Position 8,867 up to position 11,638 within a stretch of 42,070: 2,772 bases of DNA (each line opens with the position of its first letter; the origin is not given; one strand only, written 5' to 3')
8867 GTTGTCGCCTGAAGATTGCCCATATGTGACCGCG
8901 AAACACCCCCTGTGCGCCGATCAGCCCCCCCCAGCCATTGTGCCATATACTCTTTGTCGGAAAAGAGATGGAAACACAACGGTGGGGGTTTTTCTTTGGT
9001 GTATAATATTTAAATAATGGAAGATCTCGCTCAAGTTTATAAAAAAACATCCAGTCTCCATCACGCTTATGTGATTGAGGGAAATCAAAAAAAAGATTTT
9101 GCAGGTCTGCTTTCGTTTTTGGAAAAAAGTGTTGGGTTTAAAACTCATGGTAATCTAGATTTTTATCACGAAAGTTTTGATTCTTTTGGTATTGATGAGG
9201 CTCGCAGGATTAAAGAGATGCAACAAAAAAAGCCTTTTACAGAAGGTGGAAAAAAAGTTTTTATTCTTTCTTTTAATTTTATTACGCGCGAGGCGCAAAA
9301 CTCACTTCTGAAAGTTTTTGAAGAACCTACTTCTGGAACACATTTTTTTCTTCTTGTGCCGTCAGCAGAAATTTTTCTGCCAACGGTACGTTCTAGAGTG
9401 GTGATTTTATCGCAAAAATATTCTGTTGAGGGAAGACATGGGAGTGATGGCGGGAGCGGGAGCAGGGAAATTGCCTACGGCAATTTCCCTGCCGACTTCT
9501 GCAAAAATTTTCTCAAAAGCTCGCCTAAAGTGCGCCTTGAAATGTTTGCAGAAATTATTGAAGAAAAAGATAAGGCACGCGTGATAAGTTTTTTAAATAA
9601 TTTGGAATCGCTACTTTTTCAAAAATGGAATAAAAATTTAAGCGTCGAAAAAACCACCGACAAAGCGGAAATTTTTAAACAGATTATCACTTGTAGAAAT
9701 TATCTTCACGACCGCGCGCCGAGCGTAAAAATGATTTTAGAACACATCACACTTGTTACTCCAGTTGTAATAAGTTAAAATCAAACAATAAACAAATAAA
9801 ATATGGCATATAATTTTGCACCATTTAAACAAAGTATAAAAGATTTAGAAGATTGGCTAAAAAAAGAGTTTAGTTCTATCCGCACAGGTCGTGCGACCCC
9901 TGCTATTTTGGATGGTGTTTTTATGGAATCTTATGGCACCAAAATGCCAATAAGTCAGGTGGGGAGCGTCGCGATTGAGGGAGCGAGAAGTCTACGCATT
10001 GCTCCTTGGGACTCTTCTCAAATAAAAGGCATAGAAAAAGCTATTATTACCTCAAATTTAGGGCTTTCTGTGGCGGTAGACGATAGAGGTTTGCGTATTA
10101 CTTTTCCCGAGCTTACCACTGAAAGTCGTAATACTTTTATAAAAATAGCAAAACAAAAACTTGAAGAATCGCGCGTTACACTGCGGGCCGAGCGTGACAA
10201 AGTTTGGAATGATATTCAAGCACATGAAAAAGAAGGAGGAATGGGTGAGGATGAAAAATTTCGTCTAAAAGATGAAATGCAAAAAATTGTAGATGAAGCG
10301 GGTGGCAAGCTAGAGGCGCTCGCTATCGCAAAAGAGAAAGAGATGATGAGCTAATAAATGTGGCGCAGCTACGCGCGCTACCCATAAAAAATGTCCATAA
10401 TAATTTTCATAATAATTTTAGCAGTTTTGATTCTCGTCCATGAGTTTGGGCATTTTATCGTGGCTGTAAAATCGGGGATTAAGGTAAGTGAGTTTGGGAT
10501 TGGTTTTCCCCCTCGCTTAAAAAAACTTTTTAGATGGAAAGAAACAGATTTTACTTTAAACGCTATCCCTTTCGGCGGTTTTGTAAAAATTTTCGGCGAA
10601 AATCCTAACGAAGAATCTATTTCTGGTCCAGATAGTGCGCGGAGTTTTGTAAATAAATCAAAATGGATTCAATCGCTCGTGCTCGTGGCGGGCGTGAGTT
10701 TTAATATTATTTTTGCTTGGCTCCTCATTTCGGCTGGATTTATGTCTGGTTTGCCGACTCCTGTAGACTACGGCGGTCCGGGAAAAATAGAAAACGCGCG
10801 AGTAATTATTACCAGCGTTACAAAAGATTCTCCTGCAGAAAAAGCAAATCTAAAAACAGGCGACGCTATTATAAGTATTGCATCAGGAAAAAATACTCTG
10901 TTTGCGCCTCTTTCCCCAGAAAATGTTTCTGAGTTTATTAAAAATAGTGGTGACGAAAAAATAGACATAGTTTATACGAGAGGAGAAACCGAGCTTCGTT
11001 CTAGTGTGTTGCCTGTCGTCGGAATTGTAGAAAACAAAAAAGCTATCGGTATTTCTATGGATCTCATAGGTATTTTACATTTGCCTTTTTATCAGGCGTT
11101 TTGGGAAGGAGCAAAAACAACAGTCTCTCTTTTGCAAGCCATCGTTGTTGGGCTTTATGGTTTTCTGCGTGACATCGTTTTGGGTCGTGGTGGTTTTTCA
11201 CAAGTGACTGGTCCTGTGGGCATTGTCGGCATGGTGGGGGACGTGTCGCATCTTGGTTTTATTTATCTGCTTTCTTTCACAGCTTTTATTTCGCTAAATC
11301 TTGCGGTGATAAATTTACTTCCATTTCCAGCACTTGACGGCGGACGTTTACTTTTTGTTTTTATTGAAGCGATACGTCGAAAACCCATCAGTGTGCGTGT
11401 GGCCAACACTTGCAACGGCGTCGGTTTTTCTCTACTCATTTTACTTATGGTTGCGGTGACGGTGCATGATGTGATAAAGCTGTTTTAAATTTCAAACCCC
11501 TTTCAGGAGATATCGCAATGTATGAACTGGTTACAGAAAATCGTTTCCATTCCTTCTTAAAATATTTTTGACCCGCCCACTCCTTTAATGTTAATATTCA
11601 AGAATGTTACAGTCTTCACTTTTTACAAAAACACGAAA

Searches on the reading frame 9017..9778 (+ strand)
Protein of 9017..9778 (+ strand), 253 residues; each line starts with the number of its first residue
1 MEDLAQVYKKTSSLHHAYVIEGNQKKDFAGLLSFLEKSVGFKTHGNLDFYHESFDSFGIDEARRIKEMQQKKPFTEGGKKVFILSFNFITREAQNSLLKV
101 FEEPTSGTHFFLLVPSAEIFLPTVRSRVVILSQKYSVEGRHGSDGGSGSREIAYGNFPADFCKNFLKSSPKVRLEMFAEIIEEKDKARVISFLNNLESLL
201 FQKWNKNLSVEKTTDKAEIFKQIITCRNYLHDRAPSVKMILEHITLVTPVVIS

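Call 9: search_protein_families(library=pfam, proteins=[window:9017-9778:+])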
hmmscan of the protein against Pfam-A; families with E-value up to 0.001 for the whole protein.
window:9017-9778:+ (253 aa): 1 family
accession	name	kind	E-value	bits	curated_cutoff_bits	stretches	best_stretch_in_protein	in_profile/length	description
PF13177.12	DNA_pol3_delta2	-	1.5e-17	64.5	27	1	42-132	66-156/161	DNA polymerase III, delta subunit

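Call 20: find_related_loci(query=window:9017-9778:+, collection=genome_contigs, flank=3000)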
Query window:9017-9778:+ (253 aa) in genome_contigs; peptide patterns used: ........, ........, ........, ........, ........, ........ (x = any residue, [..] = any of these).
137 stretches matched a pattern; 12 encode a relative of the query (tblastn E <= 1e-3); 12 distinct loci.
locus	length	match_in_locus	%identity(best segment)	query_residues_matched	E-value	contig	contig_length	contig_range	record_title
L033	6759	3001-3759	89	1-253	2e-145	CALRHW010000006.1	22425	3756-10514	MAG: Parcubacteria group bacterium isolate TrH-25oct19-271 genome assembly, contig: TrH-25oct19-C4324, whole genome shot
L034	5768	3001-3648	41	7-251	3e-53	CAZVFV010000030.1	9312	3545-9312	MAG TPA_asm: uncultured Candidatus Saccharibacteria bacterium isolate SRP128246_co1_407 genome assembly, contig: NODE_19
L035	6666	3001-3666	40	1-251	4e-50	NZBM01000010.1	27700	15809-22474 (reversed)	MAG: bacterium isolate ARS1360 MHASMcontig_191565, whole genome shotgun sequence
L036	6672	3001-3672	38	1-247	1e-47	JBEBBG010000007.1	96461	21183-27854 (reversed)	MAG: Candidatus Parcubacteria bacterium isolate arikareeriver_2019_sw_WHONDRS-S19S_0023_B_bin.8 scaffold_1190508, whole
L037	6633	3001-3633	38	15-251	4e-46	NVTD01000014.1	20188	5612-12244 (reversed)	MAG: Candidatus Wolfebacteria bacterium isolate NORP124 Contig_source1383C_4997, whole genome shotgun sequence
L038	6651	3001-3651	38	14-249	2e-45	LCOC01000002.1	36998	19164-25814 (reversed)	MAG: Parcubacteria group bacterium GW2011_GWA2_47_21 UX94_C0002, whole genome shotgun sequence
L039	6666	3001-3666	36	3-249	7e-45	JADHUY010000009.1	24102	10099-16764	MAG: Parcubacteria group bacterium isolate BS150m-G58 BS-150m-C1745, whole genome shotgun sequence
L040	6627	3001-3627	37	14-247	4e-44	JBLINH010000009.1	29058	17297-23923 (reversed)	MAG: Candidatus Paceibacteria bacterium isolate 3300053785_231 Ga0535658_0002954, whole genome shotgun sequence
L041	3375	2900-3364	41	13-183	9e-37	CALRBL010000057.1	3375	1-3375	MAG: Candidatus Nomurabacteria bacterium isolate MsH-01oct19-81 genome assembly, contig: MsH-01oct19-C68383, whole genom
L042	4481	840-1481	33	13-246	8e-31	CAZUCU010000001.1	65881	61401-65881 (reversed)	MAG TPA_asm: uncultured Candidatus Saccharibacteria bacterium isolate SRP263991_co1_16 genome assembly, contig: NODE_345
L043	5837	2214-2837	31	14-246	9e-30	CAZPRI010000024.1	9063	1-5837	MAG TPA_asm: uncultured Candidatus Saccharibacteria bacterium isolate SRP118108_co5_561 genome assembly, contig: NODE_88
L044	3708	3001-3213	39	58-128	3e-9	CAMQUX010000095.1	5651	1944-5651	MAG TPA_asm: uncultured Desulfovibrionaceae bacterium isolate ERR3139989_bin.4_metaWRAP_v1.3_MAG genome assembly, contig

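Call 48: find_related_loci(query=window:9017-9778:+, collection=metagenome_contigs, flank=1500)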
Query window:9017-9778:+ (253 aa) in metagenome_contigs; peptide patterns used: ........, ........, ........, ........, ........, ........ (x = any residue, [..] = any of these).
286 stretches matched a pattern; 17 encode a relative of the query (tblastn E <= 1e-3); 17 distinct loci.
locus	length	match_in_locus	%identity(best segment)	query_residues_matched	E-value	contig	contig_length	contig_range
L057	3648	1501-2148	41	7-251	3e-53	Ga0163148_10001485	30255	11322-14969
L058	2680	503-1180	40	1-251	7e-53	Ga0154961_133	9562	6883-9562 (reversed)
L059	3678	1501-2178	40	1-251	7e-53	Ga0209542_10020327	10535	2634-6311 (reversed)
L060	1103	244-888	40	12-247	9e-54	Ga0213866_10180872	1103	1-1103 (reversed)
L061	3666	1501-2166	40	1-251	3e-50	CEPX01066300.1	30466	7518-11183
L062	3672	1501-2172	38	1-247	7e-49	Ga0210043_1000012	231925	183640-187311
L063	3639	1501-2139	41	14-246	1e-46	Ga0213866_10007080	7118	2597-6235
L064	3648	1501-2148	39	13-245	2e-46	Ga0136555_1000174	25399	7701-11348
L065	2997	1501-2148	39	13-245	2e-46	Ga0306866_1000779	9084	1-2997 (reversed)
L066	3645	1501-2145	39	12-246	4e-46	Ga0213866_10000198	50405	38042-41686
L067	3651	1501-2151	38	14-249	1e-45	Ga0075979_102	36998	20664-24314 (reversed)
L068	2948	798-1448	38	14-249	1e-45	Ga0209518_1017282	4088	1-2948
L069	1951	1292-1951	36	1-243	3e-44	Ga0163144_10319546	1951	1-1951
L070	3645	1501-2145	36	14-246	2e-41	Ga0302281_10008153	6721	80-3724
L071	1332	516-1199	40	15-249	1e-41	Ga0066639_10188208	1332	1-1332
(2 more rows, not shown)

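Call 49: find_homologous_proteins(query=window:9017-9778:+, max_evalue=1e-30)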
Query window:9017-9778:+ (253 aa): 397 proteins with E <= 1e-30 among 923 candidates; the best 120 are listed.
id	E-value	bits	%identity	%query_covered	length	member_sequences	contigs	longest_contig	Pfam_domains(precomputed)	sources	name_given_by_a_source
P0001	1.1e-161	554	99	100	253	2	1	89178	PF13177.13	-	-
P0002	5.0e-141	486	88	100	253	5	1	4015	PF13177.13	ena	-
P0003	7.2e-112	391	75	100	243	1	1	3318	PF13177.13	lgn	-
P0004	4.4e-102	359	72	100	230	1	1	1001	PF13177.13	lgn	-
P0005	9.4e-93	328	66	100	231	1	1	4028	PF13177.13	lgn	-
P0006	3.7e-79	284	59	95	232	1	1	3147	PF13177.13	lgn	-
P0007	4.3e-79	284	60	95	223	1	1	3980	PF13177.13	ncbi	-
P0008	4.3e-78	280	58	100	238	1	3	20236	PF13177.13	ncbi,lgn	-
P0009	2.1e-75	272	58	95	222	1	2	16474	PF13177.13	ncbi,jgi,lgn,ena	-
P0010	4.9e-75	270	53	99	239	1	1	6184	PF13177.13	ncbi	-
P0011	1.2e-74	269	57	95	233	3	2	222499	PF13177.13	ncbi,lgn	-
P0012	1.4e-73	266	54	99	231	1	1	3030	PF13177.13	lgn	-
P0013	3.9e-72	261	53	99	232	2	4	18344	PF13177.13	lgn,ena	-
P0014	9.1e-63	230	48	99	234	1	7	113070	PF13177.13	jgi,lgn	-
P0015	1.1e-62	230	50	97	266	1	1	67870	PF13177.13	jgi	jgi:hypothetical protein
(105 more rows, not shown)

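Call 50: find_encoding_contigs(protein=P0003, flank=1500, max_places=2)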
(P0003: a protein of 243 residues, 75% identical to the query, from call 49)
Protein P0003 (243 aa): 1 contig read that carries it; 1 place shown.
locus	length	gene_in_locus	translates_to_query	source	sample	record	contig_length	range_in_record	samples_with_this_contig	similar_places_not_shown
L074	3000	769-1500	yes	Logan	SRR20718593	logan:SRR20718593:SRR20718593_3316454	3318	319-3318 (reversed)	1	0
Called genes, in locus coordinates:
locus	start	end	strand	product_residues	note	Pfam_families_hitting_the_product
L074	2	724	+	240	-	?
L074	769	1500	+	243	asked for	PF13177:DNA_pol3_delta2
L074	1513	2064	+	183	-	PF01765:RRF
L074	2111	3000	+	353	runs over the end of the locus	PF02163:Peptidase_M50, PF13180:PDZ_2 (weak), PF17820:PDZ_6 (weak)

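Call 51: find_encoding_contigs(protein=P0004, flank=1500, max_places=2)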
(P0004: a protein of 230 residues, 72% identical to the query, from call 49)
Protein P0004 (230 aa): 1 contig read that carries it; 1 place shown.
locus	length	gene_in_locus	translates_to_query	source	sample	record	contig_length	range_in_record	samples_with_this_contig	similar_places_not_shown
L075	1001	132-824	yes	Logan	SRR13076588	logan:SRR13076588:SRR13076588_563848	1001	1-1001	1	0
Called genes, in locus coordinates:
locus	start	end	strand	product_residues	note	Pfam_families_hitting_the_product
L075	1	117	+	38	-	?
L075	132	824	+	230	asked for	PF13177:DNA_pol3_delta2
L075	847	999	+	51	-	?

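Call 52: find_encoding_contigs(protein=P0005, flank=1500, max_places=2)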
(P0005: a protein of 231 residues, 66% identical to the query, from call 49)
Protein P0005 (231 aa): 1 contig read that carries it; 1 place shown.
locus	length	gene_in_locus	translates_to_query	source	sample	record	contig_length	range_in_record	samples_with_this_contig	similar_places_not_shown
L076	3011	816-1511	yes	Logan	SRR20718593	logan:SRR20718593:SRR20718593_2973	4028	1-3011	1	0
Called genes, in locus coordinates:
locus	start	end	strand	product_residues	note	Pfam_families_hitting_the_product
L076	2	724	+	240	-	?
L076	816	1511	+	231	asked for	PF13177:DNA_pol3_delta2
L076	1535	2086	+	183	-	PF01765:RRF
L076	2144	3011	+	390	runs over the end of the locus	PF02163:Peptidase_M50, PF13180:PDZ_2 (weak), PF17820:PDZ_6 (faint)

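Call 53: find_encoding_contigs(protein=P0006, flank=1500, max_places=1)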
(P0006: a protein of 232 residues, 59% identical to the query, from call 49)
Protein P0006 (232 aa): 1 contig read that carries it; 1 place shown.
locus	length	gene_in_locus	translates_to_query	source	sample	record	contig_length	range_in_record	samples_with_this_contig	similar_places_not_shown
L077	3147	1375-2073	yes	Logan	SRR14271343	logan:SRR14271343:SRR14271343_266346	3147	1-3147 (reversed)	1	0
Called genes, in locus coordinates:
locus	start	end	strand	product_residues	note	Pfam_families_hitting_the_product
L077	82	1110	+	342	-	PF06723:MreB_Mbl, PF00022:Actin, PF00012:HSP70, PF14450:FtsA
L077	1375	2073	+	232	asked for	PF13177:DNA_pol3_delta2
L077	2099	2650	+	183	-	PF01765:RRF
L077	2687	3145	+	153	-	?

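Call 54: find_encoding_contigs(protein=P0007, flank=1500, max_places=1)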
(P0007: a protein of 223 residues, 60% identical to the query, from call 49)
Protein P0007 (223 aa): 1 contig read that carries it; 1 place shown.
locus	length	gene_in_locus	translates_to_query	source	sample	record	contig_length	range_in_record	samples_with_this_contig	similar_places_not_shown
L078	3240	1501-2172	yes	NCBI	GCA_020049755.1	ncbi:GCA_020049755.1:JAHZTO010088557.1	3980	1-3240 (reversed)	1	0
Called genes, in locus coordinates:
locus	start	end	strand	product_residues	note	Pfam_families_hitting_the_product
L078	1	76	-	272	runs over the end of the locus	?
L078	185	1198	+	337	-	PF00022:Actin, PF06723:MreB_Mbl, PF00012:HSP70, PF14450:FtsA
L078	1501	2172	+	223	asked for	PF13177:DNA_pol3_delta2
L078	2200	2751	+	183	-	PF01765:RRF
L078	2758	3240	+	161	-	?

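Call 55: find_encoding_contigs(protein=P0010, flank=1500, max_places=1)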
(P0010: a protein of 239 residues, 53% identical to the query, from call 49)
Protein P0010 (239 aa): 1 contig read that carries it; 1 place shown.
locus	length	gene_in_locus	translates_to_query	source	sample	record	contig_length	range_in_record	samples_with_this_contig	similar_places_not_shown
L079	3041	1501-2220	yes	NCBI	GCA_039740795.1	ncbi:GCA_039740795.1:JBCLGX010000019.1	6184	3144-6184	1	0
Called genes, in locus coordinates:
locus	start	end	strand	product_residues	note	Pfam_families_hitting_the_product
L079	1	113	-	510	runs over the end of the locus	PF12844:HTH_19, PF13560:HTH_31, PF01381:HTH_3, PF00275:EPSP_synthase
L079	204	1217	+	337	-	PF00022:Actin, PF06723:MreB_Mbl, PF25216:Volactin (faint), PF00012:HSP70, PF14450:FtsA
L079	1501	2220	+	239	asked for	PF13177:DNA_pol3_delta2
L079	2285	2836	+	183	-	PF01765:RRF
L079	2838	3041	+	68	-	?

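Call 56: find_encoding_contigs(protein=P0012, flank=1500, max_places=1)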
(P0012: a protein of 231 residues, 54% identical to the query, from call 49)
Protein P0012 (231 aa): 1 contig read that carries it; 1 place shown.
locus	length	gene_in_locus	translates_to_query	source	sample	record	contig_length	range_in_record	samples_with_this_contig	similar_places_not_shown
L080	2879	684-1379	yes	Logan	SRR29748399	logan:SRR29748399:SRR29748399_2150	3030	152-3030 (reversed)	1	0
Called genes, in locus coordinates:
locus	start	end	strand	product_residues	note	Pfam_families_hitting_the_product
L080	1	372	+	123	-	?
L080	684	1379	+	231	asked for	PF13177:DNA_pol3_delta2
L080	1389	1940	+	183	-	PF01765:RRF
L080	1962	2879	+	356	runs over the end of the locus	?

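Call 57: find_encoding_contigs(protein=P0013, flank=1500, max_places=1)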
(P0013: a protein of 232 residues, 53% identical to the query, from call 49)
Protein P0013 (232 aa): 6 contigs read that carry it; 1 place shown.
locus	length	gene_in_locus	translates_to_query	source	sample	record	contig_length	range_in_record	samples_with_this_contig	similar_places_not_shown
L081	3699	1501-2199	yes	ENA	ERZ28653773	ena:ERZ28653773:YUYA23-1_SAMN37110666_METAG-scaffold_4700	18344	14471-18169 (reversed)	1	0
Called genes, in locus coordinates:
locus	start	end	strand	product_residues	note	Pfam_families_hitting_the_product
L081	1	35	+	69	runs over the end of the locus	?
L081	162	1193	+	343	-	PF06723:MreB_Mbl, PF00022:Actin, PF00012:HSP70, PF14450:FtsA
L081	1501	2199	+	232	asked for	PF13177:DNA_pol3_delta2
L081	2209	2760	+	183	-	PF01765:RRF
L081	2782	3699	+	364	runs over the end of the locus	PF02163:Peptidase_M50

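Call 58: find_encoding_contigs(protein=P0011, flank=1500, max_places=1)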
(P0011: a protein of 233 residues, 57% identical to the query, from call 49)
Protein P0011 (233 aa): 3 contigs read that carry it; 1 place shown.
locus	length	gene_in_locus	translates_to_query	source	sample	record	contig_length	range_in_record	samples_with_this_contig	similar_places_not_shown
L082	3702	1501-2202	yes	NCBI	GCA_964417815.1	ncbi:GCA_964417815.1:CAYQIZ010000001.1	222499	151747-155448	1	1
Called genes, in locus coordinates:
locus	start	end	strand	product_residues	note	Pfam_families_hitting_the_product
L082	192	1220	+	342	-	PF06723:MreB_Mbl, PF00022:Actin, PF00012:HSP70, PF14450:FtsA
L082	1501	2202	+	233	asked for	PF13177:DNA_pol3_delta2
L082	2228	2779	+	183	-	PF01765:RRF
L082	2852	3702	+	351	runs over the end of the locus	PF02163:Peptidase_M50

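Call 81: find_encoding_contigs(protein=P0015, flank=1500, max_places=1)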
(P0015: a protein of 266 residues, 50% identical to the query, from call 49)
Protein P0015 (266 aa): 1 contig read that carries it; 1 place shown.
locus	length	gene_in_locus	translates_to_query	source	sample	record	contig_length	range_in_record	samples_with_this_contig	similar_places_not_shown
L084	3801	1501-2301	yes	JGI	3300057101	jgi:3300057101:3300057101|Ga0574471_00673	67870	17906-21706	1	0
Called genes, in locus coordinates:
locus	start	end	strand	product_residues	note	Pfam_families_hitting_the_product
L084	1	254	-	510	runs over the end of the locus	PF13560:HTH_31, PF01381:HTH_3, PF12844:HTH_19 (weak), PF13443:HTH_26 (weak), PF00275:EPSP_synthase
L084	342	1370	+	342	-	PF06723:MreB_Mbl, PF00022:Actin, PF00012:HSP70, PF14450:FtsA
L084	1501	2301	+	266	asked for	PF13177:DNA_pol3_delta2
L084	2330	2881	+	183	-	PF01765:RRF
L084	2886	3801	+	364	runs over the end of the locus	PF02163:Peptidase_M50, PF17820:PDZ_6 (weak)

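Call 82: find_encoding_contigs(protein=P0014, flank=1500, max_places=1)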
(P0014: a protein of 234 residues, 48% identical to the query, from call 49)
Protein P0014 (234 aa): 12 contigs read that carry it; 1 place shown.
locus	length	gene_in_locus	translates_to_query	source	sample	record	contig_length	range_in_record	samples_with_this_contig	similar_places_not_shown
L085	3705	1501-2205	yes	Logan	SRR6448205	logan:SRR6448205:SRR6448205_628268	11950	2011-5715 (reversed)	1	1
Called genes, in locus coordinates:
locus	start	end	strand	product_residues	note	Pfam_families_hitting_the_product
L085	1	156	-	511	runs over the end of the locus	PF13560:HTH_31 (weak), PF01381:HTH_3, PF12844:HTH_19 (weak), PF00275:EPSP_synthase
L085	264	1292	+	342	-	PF06723:MreB_Mbl, PF00022:Actin, PF00012:HSP70, PF14450:FtsA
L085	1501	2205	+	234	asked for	PF13177:DNA_pol3_delta2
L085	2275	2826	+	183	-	PF01765:RRF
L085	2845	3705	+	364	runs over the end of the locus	PF02163:Peptidase_M50, PF00595:PDZ (faint)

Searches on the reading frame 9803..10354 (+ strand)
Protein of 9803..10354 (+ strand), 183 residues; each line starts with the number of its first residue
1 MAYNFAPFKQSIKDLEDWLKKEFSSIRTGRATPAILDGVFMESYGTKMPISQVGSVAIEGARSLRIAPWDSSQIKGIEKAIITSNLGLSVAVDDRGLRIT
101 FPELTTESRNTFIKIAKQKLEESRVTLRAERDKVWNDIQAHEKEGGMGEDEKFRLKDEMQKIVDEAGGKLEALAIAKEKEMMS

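Call 9: search_protein_families(library=pfam, proteins=[window:9803-10354:+])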
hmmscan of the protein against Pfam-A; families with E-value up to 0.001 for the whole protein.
window:9803-10354:+ (183 aa): 1 family
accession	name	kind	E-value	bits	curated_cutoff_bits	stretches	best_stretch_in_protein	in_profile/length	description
PF01765.24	RRF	-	4.4e-49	166.9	29.7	1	19-182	1-164/164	Ribosome recycling factor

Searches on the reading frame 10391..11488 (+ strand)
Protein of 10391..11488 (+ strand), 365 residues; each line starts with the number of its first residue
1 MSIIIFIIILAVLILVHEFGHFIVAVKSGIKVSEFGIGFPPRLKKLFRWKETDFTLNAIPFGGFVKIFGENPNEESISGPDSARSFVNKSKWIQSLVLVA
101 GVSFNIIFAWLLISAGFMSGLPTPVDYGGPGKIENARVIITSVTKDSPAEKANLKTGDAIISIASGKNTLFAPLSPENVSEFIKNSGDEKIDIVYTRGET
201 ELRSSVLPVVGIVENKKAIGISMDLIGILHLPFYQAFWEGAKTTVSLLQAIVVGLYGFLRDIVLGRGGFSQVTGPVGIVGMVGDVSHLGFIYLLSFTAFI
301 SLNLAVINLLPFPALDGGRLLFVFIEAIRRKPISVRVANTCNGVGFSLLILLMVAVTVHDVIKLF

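Call 9: search_protein_families(library=pfam, proteins=[window:10391-11488:+])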
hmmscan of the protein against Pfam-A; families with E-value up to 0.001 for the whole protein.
window:10391-11488:+ (365 aa): 4 families
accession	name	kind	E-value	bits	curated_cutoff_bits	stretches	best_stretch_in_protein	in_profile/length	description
PF02163.28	Peptidase_M50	-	6.5e-57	192.8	27.2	1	6-352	2-221/221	Peptidase family M50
PF17820.7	PDZ_6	-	4.1e-07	30.1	27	1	139-197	1-54/54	PDZ domain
PF13180.12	PDZ_2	-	1e-05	26.2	27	1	135-164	11-40/80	PDZ domain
PF00595.29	PDZ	-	1.8e-05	25.5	23.2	1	135-191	24-76/81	PDZ domain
